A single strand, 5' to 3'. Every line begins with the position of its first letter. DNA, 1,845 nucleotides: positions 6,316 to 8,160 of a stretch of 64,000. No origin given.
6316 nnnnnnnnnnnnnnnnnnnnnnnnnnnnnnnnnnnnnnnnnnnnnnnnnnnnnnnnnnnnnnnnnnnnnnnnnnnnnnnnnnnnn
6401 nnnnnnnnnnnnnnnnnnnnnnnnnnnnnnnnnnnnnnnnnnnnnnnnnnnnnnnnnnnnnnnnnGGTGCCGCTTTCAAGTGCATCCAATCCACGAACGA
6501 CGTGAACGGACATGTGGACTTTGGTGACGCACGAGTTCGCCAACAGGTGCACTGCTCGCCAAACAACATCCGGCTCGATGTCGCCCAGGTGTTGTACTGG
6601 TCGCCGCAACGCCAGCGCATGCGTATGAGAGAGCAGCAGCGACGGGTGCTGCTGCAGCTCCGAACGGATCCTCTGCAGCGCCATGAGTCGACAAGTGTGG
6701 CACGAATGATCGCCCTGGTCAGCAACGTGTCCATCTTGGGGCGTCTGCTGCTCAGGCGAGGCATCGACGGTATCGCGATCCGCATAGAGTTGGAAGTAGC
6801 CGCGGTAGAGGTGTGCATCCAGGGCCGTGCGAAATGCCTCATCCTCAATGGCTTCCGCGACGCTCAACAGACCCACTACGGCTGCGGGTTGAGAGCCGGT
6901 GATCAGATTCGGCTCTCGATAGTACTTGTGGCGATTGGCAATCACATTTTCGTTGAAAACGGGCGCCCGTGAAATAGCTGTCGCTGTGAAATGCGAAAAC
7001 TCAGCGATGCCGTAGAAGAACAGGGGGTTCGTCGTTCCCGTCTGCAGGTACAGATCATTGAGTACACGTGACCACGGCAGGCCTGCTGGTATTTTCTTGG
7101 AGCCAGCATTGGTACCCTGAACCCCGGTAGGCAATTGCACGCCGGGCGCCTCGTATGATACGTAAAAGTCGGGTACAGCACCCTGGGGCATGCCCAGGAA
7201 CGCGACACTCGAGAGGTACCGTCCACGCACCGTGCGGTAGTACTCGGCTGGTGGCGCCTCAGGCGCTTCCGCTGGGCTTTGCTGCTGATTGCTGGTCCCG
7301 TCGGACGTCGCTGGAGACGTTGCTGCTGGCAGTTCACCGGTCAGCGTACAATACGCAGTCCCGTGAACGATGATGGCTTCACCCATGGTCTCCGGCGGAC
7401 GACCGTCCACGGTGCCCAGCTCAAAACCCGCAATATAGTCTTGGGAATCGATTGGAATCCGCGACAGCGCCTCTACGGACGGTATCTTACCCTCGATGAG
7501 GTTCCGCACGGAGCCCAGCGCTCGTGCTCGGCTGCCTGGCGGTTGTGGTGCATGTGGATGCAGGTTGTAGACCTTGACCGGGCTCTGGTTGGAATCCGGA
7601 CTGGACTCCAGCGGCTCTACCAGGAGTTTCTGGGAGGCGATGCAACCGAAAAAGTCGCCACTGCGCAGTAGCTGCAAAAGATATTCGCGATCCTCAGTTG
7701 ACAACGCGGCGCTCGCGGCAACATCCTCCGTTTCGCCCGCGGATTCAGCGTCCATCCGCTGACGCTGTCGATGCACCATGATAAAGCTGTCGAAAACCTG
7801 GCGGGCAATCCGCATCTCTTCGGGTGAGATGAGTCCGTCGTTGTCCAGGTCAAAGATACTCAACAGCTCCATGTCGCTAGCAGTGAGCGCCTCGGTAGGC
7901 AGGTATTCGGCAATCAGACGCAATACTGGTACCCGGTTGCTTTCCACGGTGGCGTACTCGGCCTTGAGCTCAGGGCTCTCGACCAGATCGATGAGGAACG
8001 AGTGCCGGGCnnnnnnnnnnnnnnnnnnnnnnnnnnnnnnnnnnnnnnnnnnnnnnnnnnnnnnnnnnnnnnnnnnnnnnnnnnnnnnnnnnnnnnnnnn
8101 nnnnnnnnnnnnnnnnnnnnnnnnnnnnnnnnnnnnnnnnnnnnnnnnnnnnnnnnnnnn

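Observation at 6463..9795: ALS/ILVB-like thiamine-diphosphate enzyme fused in one ORF to a canonical EF-hand and a about 400-aa unknown domain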

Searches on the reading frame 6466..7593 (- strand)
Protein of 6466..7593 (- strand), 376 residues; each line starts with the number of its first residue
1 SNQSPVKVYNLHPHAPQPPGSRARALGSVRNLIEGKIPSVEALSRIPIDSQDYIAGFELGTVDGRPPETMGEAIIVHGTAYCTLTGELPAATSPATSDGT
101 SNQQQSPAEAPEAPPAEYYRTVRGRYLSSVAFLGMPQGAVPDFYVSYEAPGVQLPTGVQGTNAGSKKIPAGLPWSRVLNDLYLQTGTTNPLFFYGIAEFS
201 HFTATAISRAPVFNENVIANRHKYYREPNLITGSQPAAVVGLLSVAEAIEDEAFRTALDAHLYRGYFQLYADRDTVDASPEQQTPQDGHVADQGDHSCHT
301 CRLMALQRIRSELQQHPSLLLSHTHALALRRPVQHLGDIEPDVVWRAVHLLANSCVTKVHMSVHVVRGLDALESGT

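Call 26: search_solved_structures(query=A2, max_evalue=10, show_alignments=3)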
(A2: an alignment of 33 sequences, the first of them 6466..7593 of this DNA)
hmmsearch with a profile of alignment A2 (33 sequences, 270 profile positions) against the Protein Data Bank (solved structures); distinct sequences matched with E-value up to 10: 2.
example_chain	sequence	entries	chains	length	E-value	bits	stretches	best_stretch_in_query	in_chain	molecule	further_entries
7kdc_A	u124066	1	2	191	1.2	11.3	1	157-206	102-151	Rho-related GTP-binding protein RhoD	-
2j1l_A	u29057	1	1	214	1.4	11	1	157-206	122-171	RHO-RELATED GTP-BINDING PROTEIN RHOD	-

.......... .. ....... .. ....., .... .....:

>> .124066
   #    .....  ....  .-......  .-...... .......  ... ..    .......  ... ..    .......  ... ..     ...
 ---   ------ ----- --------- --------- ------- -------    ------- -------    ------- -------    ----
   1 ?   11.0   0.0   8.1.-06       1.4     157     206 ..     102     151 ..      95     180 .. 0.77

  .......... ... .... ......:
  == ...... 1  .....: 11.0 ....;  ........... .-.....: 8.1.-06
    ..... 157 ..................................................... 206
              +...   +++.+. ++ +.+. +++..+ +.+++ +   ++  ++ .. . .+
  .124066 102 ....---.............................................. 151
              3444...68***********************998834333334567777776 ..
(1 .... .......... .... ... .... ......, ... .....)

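Call 27: search_protein_families(library=pfam, alignment_id=A2, max_evalue=10)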
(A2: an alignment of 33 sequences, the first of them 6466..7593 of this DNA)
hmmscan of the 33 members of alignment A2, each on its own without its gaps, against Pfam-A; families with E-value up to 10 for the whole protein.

A. member 1, window:6466-7593:- (376 aa): 0 families

B. families by the number of members that match (of 33 scanned): 12 families
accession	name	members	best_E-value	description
PF03306.18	AAL_decarboxy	2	0.02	Alpha-acetolactate decarboxylase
PF22198.1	GKRP_SIS_2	1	0.0076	Glucokinase regulatory protein, second SIS domain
PF19020.6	Ta1207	1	0.012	Ta1207 family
PF00677.23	Lum_binding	1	0.039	Lumazine binding domain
PF10445.14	DUF2456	1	0.072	Protein of unknown function (DUF2456)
PF13445.12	zf-RING_UBOX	1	0.086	RING-type zinc-finger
PF06868.16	DUF1257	1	0.088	Protein of unknown function (DUF1257)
PF13284.11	DUF4072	1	0.091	Domain of unknown function (DUF4072)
PF10170.15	C6_DPF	1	0.14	CDPF1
PF02779.29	Transket_pyr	1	0.19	Transketolase, pyrimidine binding domain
PF11961.13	DUF3475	1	0.28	Domain of unknown function (DUF3475)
PF17769.7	PurK_C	1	1.3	Phosphoribosylaminoimidazole carboxylase C-terminal domain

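Call 28: find_homologous_proteins(query=A2, max_evalue=0.00001)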
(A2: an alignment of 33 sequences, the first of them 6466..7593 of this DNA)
Query A2 (33 sequences) (376 aa, profile of the alignment): 1 proteins with E <= 0.00001 among 8000 candidates.
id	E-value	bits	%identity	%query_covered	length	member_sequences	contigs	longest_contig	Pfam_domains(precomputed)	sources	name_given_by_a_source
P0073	6.9e-94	332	24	60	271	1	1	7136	-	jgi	jgi:hypothetical protein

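Call 36: predict_structure(alignment_id=A2)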
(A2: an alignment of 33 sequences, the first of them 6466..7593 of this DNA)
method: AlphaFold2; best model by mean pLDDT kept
length: 376 residues; sequences in the alignment: 33
mean_pLDDT: 82.9   pTM: 0.83
mean pLDDT of the five models: 82.9, 82.2, 82.1, 81.7, 80.8
residues with pLDDT >= 90: 227; 70-90: 61; 50-70: 50; < 50: 38
segments of 3 or more residues with pLDDT < 50: 1-3, 153-166, 272-283, 285-291
pLDDT, mean of each block of 10 residues (from residue 1): 56 70 94 88 87 97 93 97 81 54 64 88 96 96 92 45 50 92 93 97 96 93 93 96 94 92 67 45 46 66 87 87 97 97 97 95 96 70
secondary structure, 60 per line:
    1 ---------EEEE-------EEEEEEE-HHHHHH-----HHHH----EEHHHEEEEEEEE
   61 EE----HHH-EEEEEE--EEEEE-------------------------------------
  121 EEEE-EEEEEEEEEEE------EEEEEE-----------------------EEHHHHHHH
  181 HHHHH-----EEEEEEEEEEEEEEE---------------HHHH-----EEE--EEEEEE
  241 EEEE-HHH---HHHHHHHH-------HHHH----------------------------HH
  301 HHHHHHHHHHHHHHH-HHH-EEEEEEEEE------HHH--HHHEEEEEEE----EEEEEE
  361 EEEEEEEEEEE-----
elements in order: E10-13 E21-27 H29-34 H40-43 E53-62 E71-76 E79-83 E121-124 E126-136 E143-148 H174-185 E191-205 H221-224 E230-232 E235-244 H252-259 H267-270 H299-315 E321-329 E344-350 E355-371

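Call 38: fold_search(model_id=the predicted structure, library=pdb)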
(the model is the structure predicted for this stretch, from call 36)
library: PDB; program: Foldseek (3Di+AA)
matches with E <= 10: 181; with E <= 0.001: 13
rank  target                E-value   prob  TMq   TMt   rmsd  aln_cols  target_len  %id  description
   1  1xv2_C                7.1e-07  1.00  0.46  0.71   4.2       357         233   10  Crystal Structure of a Protein of Unknown Function Similar to Alpha-acetolactate Decarboxylase from Staphylococcus aur (released 2004-12-14)
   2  5yho_A                1.2e-06  1.00  0.46  0.69   7.5       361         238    9  Crystal structure of acetolactate decarboxylase from Enterobacter cloacae (released 2018-10-10)
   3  1xv2_A                4.3e-06  1.00  0.45  0.69   5.9       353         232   10  Crystal Structure of a Protein of Unknown Function Similar to Alpha-acetolactate Decarboxylase from Staphylococcus aur (released 2004-12-14)
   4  4bt2                  7.6e-06  1.00  0.45  0.68   5.5       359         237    9  acetolactate decarboxylase with a bound 1,2-ETHANEDIOL (released 2013-09-11)
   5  5yho_B                7.6e-06  1.00  0.45  0.68   6.2       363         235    9  Crystal structure of acetolactate decarboxylase from Enterobacter cloacae (released 2018-10-10)
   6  4bt3                  1.1e-05  1.00  0.44  0.67   5.7       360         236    8  acetolactate decarboxylase with a bound (2R,3R)-2,3-Dihydroxy-2- methylbutanoic acid (released 2013-09-11)
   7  6inc                  1.2e-05  1.00  0.45  0.74   7.8       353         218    8  Crystal structure of an acetolactate decarboxylase from Klebsiella pneumoniae (released 2019-01-16)
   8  6inb                  1.2e-05  1.00  0.45  0.73   7.5       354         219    9  Crystal structure of an acetolactate decarboxylase from Klebsiella pneumoniae (released 2019-01-16)
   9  6j92_B                1.6e-05  1.00  0.45  0.77   5.3       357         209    8  Crystal structure of acetolactate decarboxylase from Enterbacter aerogenes (released 2020-01-22)
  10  6j92_A                2.1e-05  1.00  0.45  0.70   7.2       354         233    8  Crystal structure of acetolactate decarboxylase from Enterbacter aerogenes (released 2020-01-22)
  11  6j3d_A                3.0e-05  1.00  0.43  0.66   9.3       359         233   10  Crystal structure of acetolactate decarboxylase from Bacillus subtilis subspecies spizizenii in space group P21212 (released 2019-11-13)
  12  5xne_B                5.9e-05  1.00  0.42  0.64   9.4       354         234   11  X-ray Crystal Structure of alpha-acetolactate decarboxylase from Bacillus subtilis strain 168 (released 2018-08-01)
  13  5xne_A                8.2e-05  1.00  0.43  0.66   9.2       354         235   10  X-ray Crystal Structure of alpha-acetolactate decarboxylase from Bacillus subtilis strain 168 (released 2018-08-01)
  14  3hwu                  9.5e-03  1.00  0.26  0.61   5.3       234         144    8  Crystal structure of Putative DNA-binding protein (YP_299413.1) from Ralstonia eutrophA JMP134 at 1.30 A resolution (released 2009-06-30)
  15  2dt4                  3.5e-02  0.99  0.23  0.57   4.5       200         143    8  Crystal structure of Pyrococcus horikoshii a plant- and prokaryote-conserved (PPC) protein at 1.60 resolution (released 2007-05-22)
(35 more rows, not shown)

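Call 84: search_protein_families(library=ncbifam, proteins=[window:6466-7593:-], max_evalue=1)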
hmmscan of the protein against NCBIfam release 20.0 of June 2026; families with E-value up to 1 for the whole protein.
window:6466-7593:- (376 aa): 0 families

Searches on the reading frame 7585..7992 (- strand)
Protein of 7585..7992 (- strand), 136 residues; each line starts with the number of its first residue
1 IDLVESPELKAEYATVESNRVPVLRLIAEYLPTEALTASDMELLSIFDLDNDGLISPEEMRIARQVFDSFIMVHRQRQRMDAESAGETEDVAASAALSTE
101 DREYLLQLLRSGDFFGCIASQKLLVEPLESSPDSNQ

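Call 65: predict_structure(alignment_id=A5)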
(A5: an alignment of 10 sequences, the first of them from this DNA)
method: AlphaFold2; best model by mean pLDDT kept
length: 136 residues; sequences in the alignment: 10
mean_pLDDT: 68.9   pTM: 0.53
mean pLDDT of the five models: 68.9, 68.6, 67.5, 64.1, 52.7
residues with pLDDT >= 90: 0; 70-90: 79; 50-70: 32; < 50: 25
segments of 3 or more residues with pLDDT < 50: 1-3, 88-90, 126-136
pLDDT, mean of each block of 10 residues (from residue 1): 49 55 80 82 79 81 83 80 55 64 85 69 49 42
secondary structure, 60 per line:
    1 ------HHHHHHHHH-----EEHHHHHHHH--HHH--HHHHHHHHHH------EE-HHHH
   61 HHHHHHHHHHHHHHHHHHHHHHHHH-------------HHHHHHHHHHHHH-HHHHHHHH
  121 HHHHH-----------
elements in order: H7-15 H23-30 H38-47 H57-85 H99-111 H113-125

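Call 67: fold_search(model_id=the predicted structure, library=pdb)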
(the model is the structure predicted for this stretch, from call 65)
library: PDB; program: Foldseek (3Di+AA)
matches with E <= 10: 209; with E <= 0.001: 0
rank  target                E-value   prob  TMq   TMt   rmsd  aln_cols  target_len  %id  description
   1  6tz6_E                2.6e-01  0.25  0.28  0.26  15.6       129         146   16  Crystal Structure of Candida Albicans Calcineurin A, Calcineurin B, FKBP12 and FK506 (Tacrolimus) (released 2019-09-18)
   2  9ijj_3D               3.3e-01  0.28  0.29  0.27  13.1       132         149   15  In situ structure of the central apparatus in mouse sperm axoneme. (released 2025-06-04)
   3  2p6b_B                6.6e-01  0.28  0.27  0.25   9.9       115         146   13  Crystal Structure of Human Calcineurin in Complex with PVIVIT Peptide (released 2007-06-05)
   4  4okh_B                8.4e-01  0.25  0.38  0.32  11.1       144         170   12  Crystal structure of calpain-3 penta-EF-hand domain (released 2014-05-28)
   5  4ygd_H                8.4e-01  0.18  0.22  0.35   9.7        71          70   22  Crystal structure of ERGIC-53/MCFD2, monoclinic calcium-bound form 2 (released 2016-04-06)
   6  3sia                  8.9e-01  0.35  0.27  0.18   9.6        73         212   16  Crystal structure of URE3-binding protein, (D127A,N129A) mutant, iodide phased (released 2011-06-29)
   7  4ygd_B                9.5e-01  0.20  0.23  0.37   9.6        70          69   24  Crystal structure of ERGIC-53/MCFD2, monoclinic calcium-bound form 2 (released 2016-04-06)
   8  1dvi_A                1.0e+00  0.25  0.40  0.33  11.2       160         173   13  CALPAIN DOMAIN VI WITH CALCIUM BOUND (released 1998-05-27)
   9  9nu0                  1.1e+00  0.08  0.22  0.08  16.7       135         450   12  Crystal structure of calcium-dependent protein kinase 1 (CDPK1) from Cryptosporidium parvum in complex with inhibitor WI (released 2026-04-01)
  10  1alv_A                1.1e+00  0.21  0.40  0.33  12.5       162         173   13  CALCIUM BOUND DOMAIN VI OF PORCINE CALPAIN (released 1998-06-03)
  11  6wu5_A                1.3e+00  0.20  0.22  0.18  10.3        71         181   21  Human Calcium and Integrin Binding Protein 3 (released 2021-06-23)
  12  2ggz_A                1.3e+00  0.15  0.29  0.25   8.0       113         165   14  Crystal Structure of Human Guanylate Cyclase Activating Protein-3 (released 2006-05-23)
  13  7vut_A                1.4e+00  0.33  0.28  0.50   7.6        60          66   22  Crystal structure of AlleyCat10 (released 2022-07-27)
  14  6yeu_MODEL_1_A        1.4e+00  0.30  0.24  0.29  10.1        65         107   11  Second EH domain of AtEH1/Pan1 (released 2021-03-31)
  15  5i0i_E                1.4e+00  0.10  0.25  0.24  12.8       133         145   17  Crystal structure of myosin X motor domain with 2IQ motifs in pre-powerstroke state (released 2016-09-07)
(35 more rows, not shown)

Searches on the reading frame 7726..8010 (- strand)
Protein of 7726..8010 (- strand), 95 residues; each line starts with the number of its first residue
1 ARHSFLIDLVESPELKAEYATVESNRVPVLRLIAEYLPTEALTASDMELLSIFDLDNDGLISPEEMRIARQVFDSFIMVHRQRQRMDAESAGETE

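Call 16: search_protein_families(library=pfam, proteins=[window:7726-8010:-], max_evalue=10)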
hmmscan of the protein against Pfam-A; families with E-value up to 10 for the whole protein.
window:7726-8010:- (95 aa): 5 families
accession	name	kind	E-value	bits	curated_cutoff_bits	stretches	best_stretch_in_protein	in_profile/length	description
PF13202.12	EF-hand_5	-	0.00012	21.9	25.9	1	50-67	5-22/25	EF hand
PF00036.39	EF-hand_1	-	0.00017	21.3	25.4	1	48-68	4-24/29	EF hand domain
PF13405.12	EF-hand_6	-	0.0014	18.6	25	1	48-68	4-24/30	EF-hand domain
PF13499.12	EF-hand_7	-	0.011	16.5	30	1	48-76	6-32/67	EF-hand domain pair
PF13833.12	EF-hand_8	-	0.16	12.2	28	1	48-65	29-46/54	EF-hand domain pair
